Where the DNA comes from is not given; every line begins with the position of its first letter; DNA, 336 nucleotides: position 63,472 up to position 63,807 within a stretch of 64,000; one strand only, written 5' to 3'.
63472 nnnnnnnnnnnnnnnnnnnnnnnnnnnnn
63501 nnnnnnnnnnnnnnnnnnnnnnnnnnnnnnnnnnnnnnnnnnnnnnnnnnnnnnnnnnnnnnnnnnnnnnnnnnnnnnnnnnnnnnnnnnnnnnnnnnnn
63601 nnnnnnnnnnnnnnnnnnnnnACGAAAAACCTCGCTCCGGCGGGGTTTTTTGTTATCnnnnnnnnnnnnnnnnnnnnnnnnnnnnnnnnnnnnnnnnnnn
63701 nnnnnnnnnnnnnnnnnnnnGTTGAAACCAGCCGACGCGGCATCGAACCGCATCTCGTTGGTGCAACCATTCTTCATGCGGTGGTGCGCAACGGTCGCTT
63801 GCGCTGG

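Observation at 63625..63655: The same terminator hairpin occurs after rpmG and after IstR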

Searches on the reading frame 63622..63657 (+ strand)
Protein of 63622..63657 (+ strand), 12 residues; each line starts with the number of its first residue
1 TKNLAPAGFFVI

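Call 40: find_homologous_proteins(query=L002:1582-2388:+, max_evalue=1e-60)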
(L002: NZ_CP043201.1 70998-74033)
Query L002:1582-2388:+ (269 aa): 7947 proteins with E <= 1e-60 among 8000 candidates; the best 120 are listed.
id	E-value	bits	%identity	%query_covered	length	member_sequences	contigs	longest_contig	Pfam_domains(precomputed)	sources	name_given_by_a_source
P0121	4.3e-178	608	99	100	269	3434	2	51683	PF06831.20,PF01149.30,PF06827.21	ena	-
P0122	3.0e-177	606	98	100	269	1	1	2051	PF06831.20,PF01149.30,PF06827.21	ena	-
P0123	7.4e-177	604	98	100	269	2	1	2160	PF06831.20,PF01149.30,PF06827.21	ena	-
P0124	6.3e-169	578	93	100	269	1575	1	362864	PF06831.20,PF01149.30,PF06827.21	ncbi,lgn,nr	ncbi:bifunctional DNA-formamidopyrimidine glycosylase/DNA-(apurinic or apyrimidinic site) lyase [Sal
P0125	2.4e-168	577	94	100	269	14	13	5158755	PF06831.20,PF01149.30,PF06827.21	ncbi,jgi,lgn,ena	ncbi:bifunctional DNA-formamidopyrimidine glycosylase/DNA-(apurinic or apyrimidinic site) lyase [Phy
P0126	6.0e-167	572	92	100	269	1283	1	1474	PF06831.20,PF01149.30,PF06827.21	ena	-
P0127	7.3e-167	572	95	100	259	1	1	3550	PF06831.20,PF01149.30,PF06827.21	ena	-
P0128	1.9e-165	567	91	100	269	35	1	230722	PF06831.20,PF01149.30,PF06827.21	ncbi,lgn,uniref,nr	ncbi:bifunctional DNA-formamidopyrimidine glycosylase/DNA-(apurinic or apyrimidinic site) lyase [Cit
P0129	3.9e-165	566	89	100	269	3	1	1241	PF06831.20,PF01149.30,PF06827.21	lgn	-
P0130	2.8e-164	563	91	100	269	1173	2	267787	PF06831.20,PF01149.30,PF06827.21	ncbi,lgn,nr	ncbi:TPA: bifunctional DNA-formamidopyrimidine glycosylase/DNA-(apurinic or apyrimidinic site) lyase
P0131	3.8e-164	563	92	100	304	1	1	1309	PF06831.20,PF01149.30,PF06827.21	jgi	jgi:formamidopyrimidine-DNA glycosylase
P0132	1.9e-163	560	90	100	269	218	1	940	PF06831.20,PF01149.30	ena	-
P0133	1.0e-162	558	91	100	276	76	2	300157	PF06831.20,PF01149.30,PF06827.21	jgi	jgi:formamidopyrimidine-DNA glycosylase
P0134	1.7e-162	557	91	100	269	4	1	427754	PF06831.20,PF01149.30,PF06827.21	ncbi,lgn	ncbi:TPA: bifunctional DNA-formamidopyrimidine glycosylase/DNA-(apurinic or apyrimidinic site) lyase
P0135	3.0e-162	557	89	100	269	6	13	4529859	PF06831.20,PF01149.30,PF06827.21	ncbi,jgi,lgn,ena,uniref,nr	ncbi:bifunctional DNA-formamidopyrimidine glycosylase/DNA-(apurinic or apyrimidinic site) lyase [Fra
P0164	6.3e-155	533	87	100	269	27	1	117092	PF06831.20,PF01149.30,PF06827.21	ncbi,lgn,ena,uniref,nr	ncbi:bifunctional DNA-formamidopyrimidine glycosylase/DNA-(apurinic or apyrimidinic site) lyase [Ent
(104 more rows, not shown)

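Call 42: find_encoding_contigs(protein=P0128, flank=400, max_places=3)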
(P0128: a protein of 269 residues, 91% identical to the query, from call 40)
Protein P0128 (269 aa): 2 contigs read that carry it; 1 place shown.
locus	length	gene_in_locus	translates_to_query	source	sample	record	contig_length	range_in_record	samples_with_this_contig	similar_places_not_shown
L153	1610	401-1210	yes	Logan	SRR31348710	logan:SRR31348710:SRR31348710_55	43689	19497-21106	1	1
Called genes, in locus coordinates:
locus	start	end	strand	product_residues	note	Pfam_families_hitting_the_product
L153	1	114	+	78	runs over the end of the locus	PF00830:Ribosomal_L28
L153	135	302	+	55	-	PF00471:Ribosomal_L33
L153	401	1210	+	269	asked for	PF01149:Fapy_DNA_glyco, PF06831:H2TH, PF06827:zf-FPG_IleRS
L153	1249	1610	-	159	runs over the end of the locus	PF01467:CTP_transf_like, PF08218:Citrate_ly_lig (weak)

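Call 43: find_encoding_contigs(protein=P0130, flank=400, max_places=3)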
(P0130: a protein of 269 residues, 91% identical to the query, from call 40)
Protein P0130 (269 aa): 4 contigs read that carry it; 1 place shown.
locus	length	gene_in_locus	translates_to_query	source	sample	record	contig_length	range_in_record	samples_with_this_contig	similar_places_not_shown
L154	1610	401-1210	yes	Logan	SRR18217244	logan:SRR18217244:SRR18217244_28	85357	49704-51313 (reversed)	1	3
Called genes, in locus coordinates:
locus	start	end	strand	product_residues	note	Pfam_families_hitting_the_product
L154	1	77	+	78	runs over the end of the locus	PF00830:Ribosomal_L28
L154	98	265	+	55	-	PF00471:Ribosomal_L33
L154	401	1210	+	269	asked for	PF01149:Fapy_DNA_glyco, PF06831:H2TH, PF06827:zf-FPG_IleRS (weak)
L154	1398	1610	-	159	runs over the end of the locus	PF01467:CTP_transf_like, PF08218:Citrate_ly_lig (weak)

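Call 44: find_encoding_contigs(protein=P0164, flank=400, max_places=3)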
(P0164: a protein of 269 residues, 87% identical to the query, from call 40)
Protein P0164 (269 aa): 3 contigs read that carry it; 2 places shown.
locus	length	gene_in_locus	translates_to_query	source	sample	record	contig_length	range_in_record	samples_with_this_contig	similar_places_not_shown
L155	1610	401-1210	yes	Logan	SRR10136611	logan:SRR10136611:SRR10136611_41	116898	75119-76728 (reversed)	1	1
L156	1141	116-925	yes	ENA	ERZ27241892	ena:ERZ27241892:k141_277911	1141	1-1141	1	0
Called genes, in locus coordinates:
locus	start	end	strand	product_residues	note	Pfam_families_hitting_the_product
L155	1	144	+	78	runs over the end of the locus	PF00830:Ribosomal_L28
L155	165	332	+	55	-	PF00471:Ribosomal_L33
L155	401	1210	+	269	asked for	PF01149:Fapy_DNA_glyco, PF06831:H2TH, PF06827:zf-FPG_IleRS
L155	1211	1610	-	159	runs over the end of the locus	PF01467:CTP_transf_like, PF08218:Citrate_ly_lig (weak)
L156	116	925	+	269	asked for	PF01149:Fapy_DNA_glyco, PF06831:H2TH, PF06827:zf-FPG_IleRS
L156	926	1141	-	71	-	?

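Call 46: list_cluster_members(proteins=[P0130, P0124, P0128, P0164])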
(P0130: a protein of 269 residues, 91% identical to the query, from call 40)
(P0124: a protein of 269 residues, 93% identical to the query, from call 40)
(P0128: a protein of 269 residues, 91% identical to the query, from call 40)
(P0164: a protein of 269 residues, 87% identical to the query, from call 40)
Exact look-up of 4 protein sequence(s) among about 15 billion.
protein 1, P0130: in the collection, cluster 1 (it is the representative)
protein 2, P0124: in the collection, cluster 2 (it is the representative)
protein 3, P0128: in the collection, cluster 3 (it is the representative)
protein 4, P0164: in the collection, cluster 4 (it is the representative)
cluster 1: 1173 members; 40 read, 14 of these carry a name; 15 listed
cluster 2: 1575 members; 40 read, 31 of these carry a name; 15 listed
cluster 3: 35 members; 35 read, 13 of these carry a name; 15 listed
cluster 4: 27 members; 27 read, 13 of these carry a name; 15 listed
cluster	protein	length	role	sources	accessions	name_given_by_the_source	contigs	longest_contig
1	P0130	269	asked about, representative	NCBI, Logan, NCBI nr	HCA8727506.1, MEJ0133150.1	TPA: bifunctional DNA-formamidopyrimidine glycosylase/DNA-(apurinic or apyrimidinic site) ... | bifunctional DNA-formamidopyrimidine glycosylase/DNA-(apurinic or apyrimidinic site) ...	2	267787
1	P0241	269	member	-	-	bifunctional DNA-formamidopyrimidine glycosylase/DNA-(apurinic or apyrimidinic site) ... | Formamidopyrimidine-DNA glycosylase n=2 Tax=Klebsiella pneumoniae TaxID=573 ... | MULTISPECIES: bifunctional DNA-formamidopyrimidine glycosylase/DNA-(apurinic or ...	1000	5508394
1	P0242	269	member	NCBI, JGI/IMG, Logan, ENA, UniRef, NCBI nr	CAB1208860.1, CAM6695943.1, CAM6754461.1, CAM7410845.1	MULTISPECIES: bifunctional DNA-formamidopyrimidine glycosylase/DNA-(apurinic or ... | Formamidopyrimidine-DNA glycosylase n=2 Tax=Klebsiella michiganensis TaxID=1134687 ...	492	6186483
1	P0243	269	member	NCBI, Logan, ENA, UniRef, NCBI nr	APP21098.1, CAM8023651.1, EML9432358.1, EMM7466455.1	bifunctional DNA-formamidopyrimidine glycosylase/DNA-(apurinic or apyrimidinic site) ...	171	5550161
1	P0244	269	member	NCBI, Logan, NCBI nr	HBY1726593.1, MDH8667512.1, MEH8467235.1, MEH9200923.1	bifunctional DNA-formamidopyrimidine glycosylase/DNA-(apurinic or apyrimidinic site) ...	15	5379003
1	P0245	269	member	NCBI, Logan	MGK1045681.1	bifunctional DNA-formamidopyrimidine glycosylase/DNA-(apurinic or apyrimidinic site) ...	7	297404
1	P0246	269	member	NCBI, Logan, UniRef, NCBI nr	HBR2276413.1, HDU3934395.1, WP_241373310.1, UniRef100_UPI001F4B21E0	bifunctional DNA-formamidopyrimidine glycosylase/DNA-(apurinic or apyrimidinic site) ...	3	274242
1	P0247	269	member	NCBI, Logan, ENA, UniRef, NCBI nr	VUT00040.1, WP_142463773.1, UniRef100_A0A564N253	bifunctional DNA-formamidopyrimidine glycosylase/DNA-(apurinic or apyrimidinic site) ... | Formamidopyrimidine-DNA glycosylase n=1 Tax=Klebsiella spallanzanii TaxID=2587528 ...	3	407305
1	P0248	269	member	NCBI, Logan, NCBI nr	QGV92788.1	bifunctional DNA-formamidopyrimidine glycosylase/DNA-(apurinic or apyrimidinic site) ...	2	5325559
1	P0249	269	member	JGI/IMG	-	formamidopyrimidine-DNA glycosylase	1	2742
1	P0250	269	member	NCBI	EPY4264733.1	bifunctional DNA-formamidopyrimidine glycosylase/DNA-(apurinic or apyrimidinic site) ...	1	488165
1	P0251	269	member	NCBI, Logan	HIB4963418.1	TPA: bifunctional DNA-formamidopyrimidine glycosylase/DNA-(apurinic or apyrimidinic site) ...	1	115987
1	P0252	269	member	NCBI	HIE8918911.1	TPA: bifunctional DNA-formamidopyrimidine glycosylase/DNA-(apurinic or apyrimidinic site) ...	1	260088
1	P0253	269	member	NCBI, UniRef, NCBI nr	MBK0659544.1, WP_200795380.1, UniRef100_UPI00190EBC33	bifunctional DNA-formamidopyrimidine glycosylase/DNA-(apurinic or apyrimidinic site) ...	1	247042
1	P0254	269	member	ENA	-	-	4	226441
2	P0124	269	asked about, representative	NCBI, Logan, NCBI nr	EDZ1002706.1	bifunctional DNA-formamidopyrimidine glycosylase/DNA-(apurinic or apyrimidinic site) ...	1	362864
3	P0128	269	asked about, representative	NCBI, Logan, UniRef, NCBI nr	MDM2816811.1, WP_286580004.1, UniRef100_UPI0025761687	bifunctional DNA-formamidopyrimidine glycosylase/DNA-(apurinic or apyrimidinic site) ...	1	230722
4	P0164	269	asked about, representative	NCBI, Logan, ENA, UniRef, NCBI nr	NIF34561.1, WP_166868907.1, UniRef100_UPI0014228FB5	bifunctional DNA-formamidopyrimidine glycosylase/DNA-(apurinic or apyrimidinic site) ...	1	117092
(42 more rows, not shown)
